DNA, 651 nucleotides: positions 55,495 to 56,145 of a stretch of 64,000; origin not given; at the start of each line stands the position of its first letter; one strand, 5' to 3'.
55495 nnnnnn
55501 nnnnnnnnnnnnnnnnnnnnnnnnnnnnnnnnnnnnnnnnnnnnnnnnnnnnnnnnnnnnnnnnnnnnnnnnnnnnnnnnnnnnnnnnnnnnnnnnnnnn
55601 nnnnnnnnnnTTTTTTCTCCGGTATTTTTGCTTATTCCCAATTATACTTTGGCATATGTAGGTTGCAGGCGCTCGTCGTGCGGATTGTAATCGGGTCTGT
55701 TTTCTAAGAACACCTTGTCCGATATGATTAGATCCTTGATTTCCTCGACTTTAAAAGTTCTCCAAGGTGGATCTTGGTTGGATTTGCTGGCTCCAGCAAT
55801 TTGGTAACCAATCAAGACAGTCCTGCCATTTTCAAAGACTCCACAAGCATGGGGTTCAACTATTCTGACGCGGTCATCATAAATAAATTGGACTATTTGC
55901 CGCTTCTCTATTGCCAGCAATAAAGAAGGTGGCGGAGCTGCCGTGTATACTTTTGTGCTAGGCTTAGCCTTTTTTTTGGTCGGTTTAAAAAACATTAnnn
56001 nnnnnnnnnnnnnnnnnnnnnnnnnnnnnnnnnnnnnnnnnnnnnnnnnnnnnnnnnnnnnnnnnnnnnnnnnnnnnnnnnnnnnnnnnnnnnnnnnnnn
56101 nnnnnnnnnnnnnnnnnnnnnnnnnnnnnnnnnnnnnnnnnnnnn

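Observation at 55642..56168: Split wHTH + WYL gene pair inserted between nrdA and nrdB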

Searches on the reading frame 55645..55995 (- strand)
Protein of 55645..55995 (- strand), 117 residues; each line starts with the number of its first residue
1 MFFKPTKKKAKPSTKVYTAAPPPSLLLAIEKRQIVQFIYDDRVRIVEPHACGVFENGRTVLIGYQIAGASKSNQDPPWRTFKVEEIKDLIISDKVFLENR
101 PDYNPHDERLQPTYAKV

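Call 3: search_protein_families(library=pfam, proteins=[window:55645-55995:-], max_evalue=1)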
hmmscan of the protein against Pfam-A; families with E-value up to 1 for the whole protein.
window:55645-55995:- (117 aa): 1 family
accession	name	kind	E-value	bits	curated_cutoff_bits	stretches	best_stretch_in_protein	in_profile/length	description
PF13280.12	WYL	-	0.0014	19.1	21.8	1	25-89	6-68/70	WYL domain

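Call 4: search_protein_families(library=ncbifam, proteins=[window:55645-55995:-], max_evalue=1)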
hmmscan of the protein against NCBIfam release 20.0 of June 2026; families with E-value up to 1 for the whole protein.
window:55645-55995:- (117 aa): 0 families

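Call 6: find_homologous_proteins(query=window:55645-55995:-, max_evalue=0.001)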
Query window:55645-55995:- (117 aa): 7 proteins with E <= 0.001 among 11 candidates.
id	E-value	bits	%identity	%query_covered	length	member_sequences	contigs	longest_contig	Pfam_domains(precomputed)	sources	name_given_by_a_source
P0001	5.4e-73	260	100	100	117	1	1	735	-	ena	-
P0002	1.2e-41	159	64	100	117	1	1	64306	-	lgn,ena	-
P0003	5.2e-41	157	62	100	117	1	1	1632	-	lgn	-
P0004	2.8e-37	145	59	92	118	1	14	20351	-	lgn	-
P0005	1.9e-36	143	59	95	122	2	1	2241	PF13280.13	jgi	jgi:predicted DNA-binding transcriptional regulator YafY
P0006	1.2e-33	133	55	95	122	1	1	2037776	PF13280.13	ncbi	ncbi:MAG: WYL domain-containing protein [Vampirovibrio sp.]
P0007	1.8e-32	130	55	98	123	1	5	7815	-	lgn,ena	-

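Call 7: find_encoding_contigs(protein=P0002, flank=6000, max_places=3)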
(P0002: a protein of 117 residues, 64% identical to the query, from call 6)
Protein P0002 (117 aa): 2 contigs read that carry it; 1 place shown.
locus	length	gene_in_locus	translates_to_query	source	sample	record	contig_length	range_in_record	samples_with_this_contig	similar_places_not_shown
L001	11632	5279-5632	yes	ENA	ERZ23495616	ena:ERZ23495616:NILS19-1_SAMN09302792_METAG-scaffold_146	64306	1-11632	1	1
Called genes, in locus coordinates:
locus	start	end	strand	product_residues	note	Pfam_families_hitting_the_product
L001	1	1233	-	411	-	?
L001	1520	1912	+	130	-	PF13279:4HBT_2, PF03061:4HBT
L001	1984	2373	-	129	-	-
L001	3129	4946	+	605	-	PF00317:Ribonuc_red_lgN, PF02867:Ribonuc_red_lgC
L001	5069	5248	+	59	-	-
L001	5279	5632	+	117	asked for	-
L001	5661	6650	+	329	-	PF00268:Ribonuc_red_sm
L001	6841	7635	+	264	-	-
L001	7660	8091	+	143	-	-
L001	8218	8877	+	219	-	PF06414:Zeta_toxin, PF01583:APS_kinase (faint), PF13207:AAA_17 (weak), PF13238:AAA_18, PF13671:AAA_33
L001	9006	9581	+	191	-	-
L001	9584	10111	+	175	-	-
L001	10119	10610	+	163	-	-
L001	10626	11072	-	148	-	-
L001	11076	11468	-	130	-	-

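Call 8: find_encoding_contigs(protein=P0006, flank=6000, max_places=3)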
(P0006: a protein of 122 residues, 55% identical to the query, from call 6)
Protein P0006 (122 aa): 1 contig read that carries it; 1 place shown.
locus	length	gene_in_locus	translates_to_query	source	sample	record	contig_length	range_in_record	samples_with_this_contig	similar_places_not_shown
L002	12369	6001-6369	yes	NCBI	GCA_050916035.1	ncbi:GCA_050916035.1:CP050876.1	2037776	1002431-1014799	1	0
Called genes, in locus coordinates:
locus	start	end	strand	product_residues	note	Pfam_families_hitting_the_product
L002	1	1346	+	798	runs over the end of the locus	PF10412:TrwB_AAD_bind (weak)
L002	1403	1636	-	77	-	-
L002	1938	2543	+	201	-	-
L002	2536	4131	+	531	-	PF12161:HsdM_N, PF02384:N6_Mtase, PF07669:Eco57I (faint)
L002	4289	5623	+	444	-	PF01420:Methylase_S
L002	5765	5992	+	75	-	PF09954:DUF2188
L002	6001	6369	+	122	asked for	PF13280:WYL (weak)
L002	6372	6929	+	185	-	PF28043:KwaA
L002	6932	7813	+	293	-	-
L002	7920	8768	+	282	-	PF02498:Bro-N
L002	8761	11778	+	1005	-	PF04313:HSDR_N, PF04851:ResIII, PF18766:SWI2_SNF2, PF22679:T1R_D3-like, PF11867:T1RH-like_C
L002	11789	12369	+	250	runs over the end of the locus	PF01863:YgjP-like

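Call 9: find_encoding_contigs(protein=P0004, flank=6000, max_places=4)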
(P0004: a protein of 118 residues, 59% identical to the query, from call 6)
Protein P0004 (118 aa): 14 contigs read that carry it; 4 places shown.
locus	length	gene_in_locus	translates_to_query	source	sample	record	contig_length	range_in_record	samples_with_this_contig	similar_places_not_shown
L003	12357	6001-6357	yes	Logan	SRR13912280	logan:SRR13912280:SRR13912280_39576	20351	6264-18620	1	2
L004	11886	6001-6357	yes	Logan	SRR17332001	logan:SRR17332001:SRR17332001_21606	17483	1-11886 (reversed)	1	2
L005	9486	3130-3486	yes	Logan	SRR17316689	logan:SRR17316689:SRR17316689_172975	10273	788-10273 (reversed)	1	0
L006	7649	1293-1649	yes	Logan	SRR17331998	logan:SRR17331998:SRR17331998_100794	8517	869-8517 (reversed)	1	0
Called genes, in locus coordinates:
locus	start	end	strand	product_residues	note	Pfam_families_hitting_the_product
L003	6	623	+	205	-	-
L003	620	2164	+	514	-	PF12161:HsdM_N, PF02384:N6_Mtase, PF07669:Eco57I (weak)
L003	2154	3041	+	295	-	PF02498:Bro-N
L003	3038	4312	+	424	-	PF01420:Methylase_S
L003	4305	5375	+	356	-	-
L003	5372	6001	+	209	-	-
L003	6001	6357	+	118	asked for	-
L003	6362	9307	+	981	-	PF04313:HSDR_N, PF04851:ResIII, PF18766:SWI2_SNF2, PF22679:T1R_D3-like, PF11867:T1RH-like_C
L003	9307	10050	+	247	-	PF01863:YgjP-like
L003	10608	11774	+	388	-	PF13657:Couple_hipA, PF07804:HipA_C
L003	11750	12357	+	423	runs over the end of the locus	-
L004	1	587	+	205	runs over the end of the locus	-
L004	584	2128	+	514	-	PF12161:HsdM_N, PF02384:N6_Mtase, PF07669:Eco57I (weak)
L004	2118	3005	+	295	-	PF02498:Bro-N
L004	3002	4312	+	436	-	PF01420:Methylase_S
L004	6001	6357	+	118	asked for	-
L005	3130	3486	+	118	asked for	-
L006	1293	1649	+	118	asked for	-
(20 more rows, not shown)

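Call 37: find_encoding_contigs(protein=P0007, flank=6000, max_places=3)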
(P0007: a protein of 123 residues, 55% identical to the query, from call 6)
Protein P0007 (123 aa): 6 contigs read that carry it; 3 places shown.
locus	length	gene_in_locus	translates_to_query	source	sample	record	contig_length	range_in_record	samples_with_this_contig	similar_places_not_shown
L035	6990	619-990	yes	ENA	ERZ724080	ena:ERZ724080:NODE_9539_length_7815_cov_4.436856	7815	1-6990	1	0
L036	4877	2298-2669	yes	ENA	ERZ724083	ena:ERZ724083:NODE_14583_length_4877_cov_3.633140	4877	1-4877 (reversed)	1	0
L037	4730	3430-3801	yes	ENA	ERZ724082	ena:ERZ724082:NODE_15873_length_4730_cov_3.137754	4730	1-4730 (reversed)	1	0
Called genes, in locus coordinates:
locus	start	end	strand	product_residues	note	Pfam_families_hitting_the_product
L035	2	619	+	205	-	?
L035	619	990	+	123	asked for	-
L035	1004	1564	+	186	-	PF08937:ThsB_TIR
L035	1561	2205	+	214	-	-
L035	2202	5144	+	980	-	PF04313:HSDR_N, PF00270:DEAD (weak), PF04851:ResIII, PF18766:SWI2_SNF2, PF22679:T1R_D3-like, PF11867:T1RH-like_C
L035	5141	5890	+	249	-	PF01863:YgjP-like, PF08325:WLM (weak)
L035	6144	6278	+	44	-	-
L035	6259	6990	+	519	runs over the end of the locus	?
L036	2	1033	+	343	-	?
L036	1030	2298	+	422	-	PF01420:Methylase_S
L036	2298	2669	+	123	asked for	-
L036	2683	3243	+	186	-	PF08937:ThsB_TIR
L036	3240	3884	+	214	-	-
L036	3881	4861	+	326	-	PF04313:HSDR_N, PF18766:SWI2_SNF2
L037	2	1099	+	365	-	?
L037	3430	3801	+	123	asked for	-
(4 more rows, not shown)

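Call 38: find_encoding_contigs(protein=P0005, flank=3000, max_places=2)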
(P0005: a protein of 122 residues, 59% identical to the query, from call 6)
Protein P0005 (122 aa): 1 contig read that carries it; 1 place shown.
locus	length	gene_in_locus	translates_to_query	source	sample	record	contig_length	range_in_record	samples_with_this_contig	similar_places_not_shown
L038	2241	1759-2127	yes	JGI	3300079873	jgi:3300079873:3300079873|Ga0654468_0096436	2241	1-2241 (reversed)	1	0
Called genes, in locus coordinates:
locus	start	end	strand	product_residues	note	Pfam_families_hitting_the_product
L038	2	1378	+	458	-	?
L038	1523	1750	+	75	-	PF09954:DUF2188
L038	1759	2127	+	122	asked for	PF13280:WYL (weak)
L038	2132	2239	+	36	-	?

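Call 39: find_encoding_contigs(protein=P0003, flank=3000, max_places=2)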
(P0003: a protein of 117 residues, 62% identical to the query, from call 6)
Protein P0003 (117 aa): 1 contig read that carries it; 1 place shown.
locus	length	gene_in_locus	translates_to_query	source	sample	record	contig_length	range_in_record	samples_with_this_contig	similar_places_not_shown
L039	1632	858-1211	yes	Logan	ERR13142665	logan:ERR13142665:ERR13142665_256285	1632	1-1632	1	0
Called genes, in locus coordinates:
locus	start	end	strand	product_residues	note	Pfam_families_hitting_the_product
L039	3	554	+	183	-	?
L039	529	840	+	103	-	-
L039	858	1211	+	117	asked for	-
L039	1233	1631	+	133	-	?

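Call 40: predict_structure(alignment_id=A1)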
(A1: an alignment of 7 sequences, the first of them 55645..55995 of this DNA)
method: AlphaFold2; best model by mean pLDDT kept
length: 117 residues; sequences in the alignment: 7
mean_pLDDT: 85.2   pTM: 0.75
mean pLDDT of the five models: 85.2, 84.5, 82.8, 78.7, 71.4
residues with pLDDT >= 90: 68; 70-90: 33; 50-70: 10; < 50: 6
segments of 3 or more residues with pLDDT < 50: 6-9
pLDDT, mean of each block of 10 residues (from residue 1): 49 73 95 95 94 92 89 77 94 92 84 90
secondary structure, 60 per line:
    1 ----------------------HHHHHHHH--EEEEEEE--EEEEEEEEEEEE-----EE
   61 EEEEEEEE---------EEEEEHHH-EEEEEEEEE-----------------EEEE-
elements in order: H23-30 E33-39 E42-53 E59-68 E78-82 E87-95 E113-116

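Call 45: search_protein_representatives(alignment_id=A1)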
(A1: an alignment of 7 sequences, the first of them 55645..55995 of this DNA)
Query: 7 sequences, 117 profile positions. Proteins with E-value up to 0.001 (for the whole library): 2585; up to 1e-10: 689; up to 1e-30: 1. The best 150 are listed.
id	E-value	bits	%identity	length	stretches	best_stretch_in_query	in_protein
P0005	2.4e-59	214.9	-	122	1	1-117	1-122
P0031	3.0e-25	105.0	-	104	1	25-117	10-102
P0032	1.5e-24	102.7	-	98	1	24-115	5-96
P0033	5.9e-24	100.8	-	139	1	18-116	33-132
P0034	6.8e-24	100.6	-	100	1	24-117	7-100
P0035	1.4e-23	99.6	-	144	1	24-117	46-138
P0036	1.6e-23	99.4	-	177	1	23-117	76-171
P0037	2.2e-23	98.9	-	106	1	24-116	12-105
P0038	4.6e-23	97.9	-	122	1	14-117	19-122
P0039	6.0e-23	97.5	-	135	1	21-115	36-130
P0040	6.9e-23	97.3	-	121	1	22-117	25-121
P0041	8.2e-23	97.1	-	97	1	23-117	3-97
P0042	9.4e-23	96.9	-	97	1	24-116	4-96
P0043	1.8e-22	96.0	-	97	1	23-116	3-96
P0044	2.1e-22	95.8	-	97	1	27-115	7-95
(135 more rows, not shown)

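Call 47: fold_search(model_id=the predicted structure, library=pdb)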
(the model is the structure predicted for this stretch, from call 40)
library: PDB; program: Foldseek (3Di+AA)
matches with E <= 10: 533; with E <= 0.001: 0
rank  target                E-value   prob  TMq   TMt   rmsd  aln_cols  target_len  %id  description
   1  7tzv_A                2.3e-03  1.00  0.50  0.31   5.3       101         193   20  Structure of DriD C-domain bound to 9mer ssDNA (released 2022-06-01)
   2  6sj9_B                4.2e-03  1.00  0.52  0.10   3.0        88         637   19  Proteasome accessory factor B/C (PafBC) of Arthrobacter aurescens (released 2019-10-16)
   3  9cu3_B                5.5e-03  1.00  0.51  0.32   5.0       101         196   20  Allosteric mechanism of DriD transcription activator (released 2025-04-23)
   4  8tp8_D                8.1e-03  1.00  0.48  0.19   5.7       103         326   20  Structure of the C. crescentus WYL-activator, DriD, bound to ssDNA and cognate DNA (released 2023-11-29)
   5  7tzv_M                9.1e-03  1.00  0.48  0.30   5.7       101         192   21  Structure of DriD C-domain bound to 9mer ssDNA (released 2022-06-01)
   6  6sj9_A                1.4e-02  1.00  0.55  0.11   4.4       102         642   18  Proteasome accessory factor B/C (PafBC) of Arthrobacter aurescens (released 2019-10-16)
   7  9cu3_A                1.5e-02  1.00  0.49  0.30   5.8       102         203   20  Allosteric mechanism of DriD transcription activator (released 2025-04-23)
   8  8tp8_B                1.5e-02  1.00  0.44  0.17   4.6        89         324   20  Structure of the C. crescentus WYL-activator, DriD, bound to ssDNA and cognate DNA (released 2023-11-29)
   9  8tp8_A                1.5e-02  1.00  0.48  0.19   5.6       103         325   20  Structure of the C. crescentus WYL-activator, DriD, bound to ssDNA and cognate DNA (released 2023-11-29)
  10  9pfv_Q                1.9e-02  1.00  0.50  0.20   5.7       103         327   19  The cryo-EM structure of C. crescentus DriD-ssDNA-RNAP-Sigma73-CCNA_03891/CCNA_01149 promoter transcription activation (released 2026-02-25)
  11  9pfq_Q                2.0e-02  1.00  0.48  0.19   6.2       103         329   20  The cryo-EM structure of C. crescentus DriD-ssDNA-RNAP-Sigma73-bapE promoter transcription activation complex (released 2026-02-25)
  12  8tpk_A                2.2e-02  1.00  0.50  0.20   6.0       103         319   20  P6522 crystal form of C. crescentus DriD-ssDNA-DNA complex (released 2023-11-29)
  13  7qfz_G                3.2e-02  1.00  0.49  0.22   3.6        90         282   14  BrxR, a WYL-domain containing transcriptional regulator (released 2022-05-18)
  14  7qfz_A                4.5e-02  1.00  0.49  0.21   4.0        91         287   14  BrxR, a WYL-domain containing transcriptional regulator (released 2022-05-18)
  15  7qfz_C                5.3e-02  1.00  0.48  0.21   4.1        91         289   14  BrxR, a WYL-domain containing transcriptional regulator (released 2022-05-18)
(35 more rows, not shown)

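Call 49: search_protein_families(library=pfam, alignment_id=A5, max_evalue=0.01)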
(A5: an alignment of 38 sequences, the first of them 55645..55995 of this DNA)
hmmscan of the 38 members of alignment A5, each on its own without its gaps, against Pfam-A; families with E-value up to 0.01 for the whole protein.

A. member 1, window:55645-55995:- (117 aa): 1 family
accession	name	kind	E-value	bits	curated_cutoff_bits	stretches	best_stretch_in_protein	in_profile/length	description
PF13280.12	WYL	-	0.0014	19.1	21.8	1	25-89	6-68/70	WYL domain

B. families by the number of members that match (of 38 scanned): 16 families
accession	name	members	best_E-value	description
PF13280.12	WYL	14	3.8e-06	WYL domain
PF05163.17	DinB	1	1e-14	DinB family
PF12867.12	DinB_2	1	2e-09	DinB superfamily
PF07719.23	TPR_2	1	6.1e-09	Tetratricopeptide repeat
PF14559.12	TPR_19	1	2.7e-08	Tetratricopeptide repeat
PF00515.34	TPR_1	1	1.7e-07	Tetratricopeptide repeat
PF13428.12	TPR_14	1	1.3e-06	Tetratricopeptide repeat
PF13432.12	TPR_16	1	4.2e-06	Tetratricopeptide repeat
PF13424.12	TPR_12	1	6.9e-06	Tetratricopeptide repeat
PF13181.12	TPR_8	1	1.9e-05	Tetratricopeptide repeat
PF13176.12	TPR_7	1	4.3e-05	Tetratricopeptide repeat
PF19502.5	DUF6036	1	0.00014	Nucleotidyltransferase of unknown function (DUF6036)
PF04978.18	MST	1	0.00016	Mycothiol-S-transferase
PF12895.13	ANAPC3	1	0.0009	Anaphase-promoting complex, cyclosome, subunit 3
PF08843.17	AbiEii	1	0.0016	Nucleotidyl transferase AbiEii toxin, Type IV TA system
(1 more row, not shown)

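Call 50: search_protein_families(library=padloc, proteins=[window:55645-55995:-, P0006, P0007, P0004], max_evalue=1)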
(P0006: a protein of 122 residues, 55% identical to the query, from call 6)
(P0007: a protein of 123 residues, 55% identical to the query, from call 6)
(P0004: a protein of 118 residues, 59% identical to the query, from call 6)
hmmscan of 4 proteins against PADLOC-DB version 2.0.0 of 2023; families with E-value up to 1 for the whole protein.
window:55645-55995:- (117 aa): 2 families
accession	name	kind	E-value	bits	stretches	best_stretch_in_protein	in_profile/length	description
PDLC01652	WYL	-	1.5e-06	26.6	1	24-104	22-85/162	"CAS-I,CAS-II,CAS-III,CAS-IV,CAS-V,CAS-VI; associated_signaling"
PDLC01457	WYL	-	0.00087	16.9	1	25-99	130-201/229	"CAS-I,CAS-II,CAS-III,CAS-IV,CAS-V,CAS-VI; associated_signaling"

P0006 (122 aa): 2 families
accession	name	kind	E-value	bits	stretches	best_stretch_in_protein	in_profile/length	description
PDLC01652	WYL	-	1.5e-08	33.2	1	24-108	22-84/162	"CAS-I,CAS-II,CAS-III,CAS-IV,CAS-V,CAS-VI; associated_signaling"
PDLC01457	WYL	-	1.4e-06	26.1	1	25-105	130-202/229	"CAS-I,CAS-II,CAS-III,CAS-IV,CAS-V,CAS-VI; associated_signaling"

P0007 (123 aa): 3 families
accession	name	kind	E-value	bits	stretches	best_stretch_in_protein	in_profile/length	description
PDLC01652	WYL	-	6.1e-08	31.1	1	29-113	21-85/162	"CAS-I,CAS-II,CAS-III,CAS-IV,CAS-V,CAS-VI; associated_signaling"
PDLC01457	WYL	-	0.0001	20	1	30-106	129-202/229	"CAS-I,CAS-II,CAS-III,CAS-IV,CAS-V,CAS-VI; associated_signaling"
PDLC02317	AbiEii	-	0.032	11.2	1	34-103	318-380/396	AbiEii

P0004 (118 aa): 2 families
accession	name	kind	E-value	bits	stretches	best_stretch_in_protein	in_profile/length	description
PDLC01652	WYL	-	9.9e-07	27.2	1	25-108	22-88/162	"CAS-I,CAS-II,CAS-III,CAS-IV,CAS-V,CAS-VI; associated_signaling"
PDLC01457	WYL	-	0.041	11.5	1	25-102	129-203/229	"CAS-I,CAS-II,CAS-III,CAS-IV,CAS-V,CAS-VI; associated_signaling"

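Call 51: search_protein_families(library=phrogs, proteins=[window:55645-55995:-], max_evalue=1)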
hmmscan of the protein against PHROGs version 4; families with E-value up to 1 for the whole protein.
window:55645-55995:- (117 aa): 2 families
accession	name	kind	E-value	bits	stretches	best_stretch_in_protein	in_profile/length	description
phrog_13105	-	unknown function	0.02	15.5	1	25-102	152-225/239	-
phrog_15789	-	unknown function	0.059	14.6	1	26-67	83-124/146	-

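Call 58: find_related_loci(query=A1, collection=metagenome_contigs, flank=6000)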
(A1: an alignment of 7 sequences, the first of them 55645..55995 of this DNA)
Query A1 (117 aa) in metagenome_contigs; peptide patterns used: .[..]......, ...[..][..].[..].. (x = any residue, [..] = any of these).
112 stretches matched a pattern; 5 encode a relative of the query (tblastn E <= 1e-3); 5 distinct loci.
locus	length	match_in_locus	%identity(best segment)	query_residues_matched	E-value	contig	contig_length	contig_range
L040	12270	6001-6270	40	28-117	2e-19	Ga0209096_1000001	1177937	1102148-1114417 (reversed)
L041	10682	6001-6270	34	28-117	5e-15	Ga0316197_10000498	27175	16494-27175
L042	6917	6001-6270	34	28-117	3e-14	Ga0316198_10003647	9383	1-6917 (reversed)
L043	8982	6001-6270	33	28-117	3e-14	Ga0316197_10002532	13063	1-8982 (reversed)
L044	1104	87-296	33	44-117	2e-9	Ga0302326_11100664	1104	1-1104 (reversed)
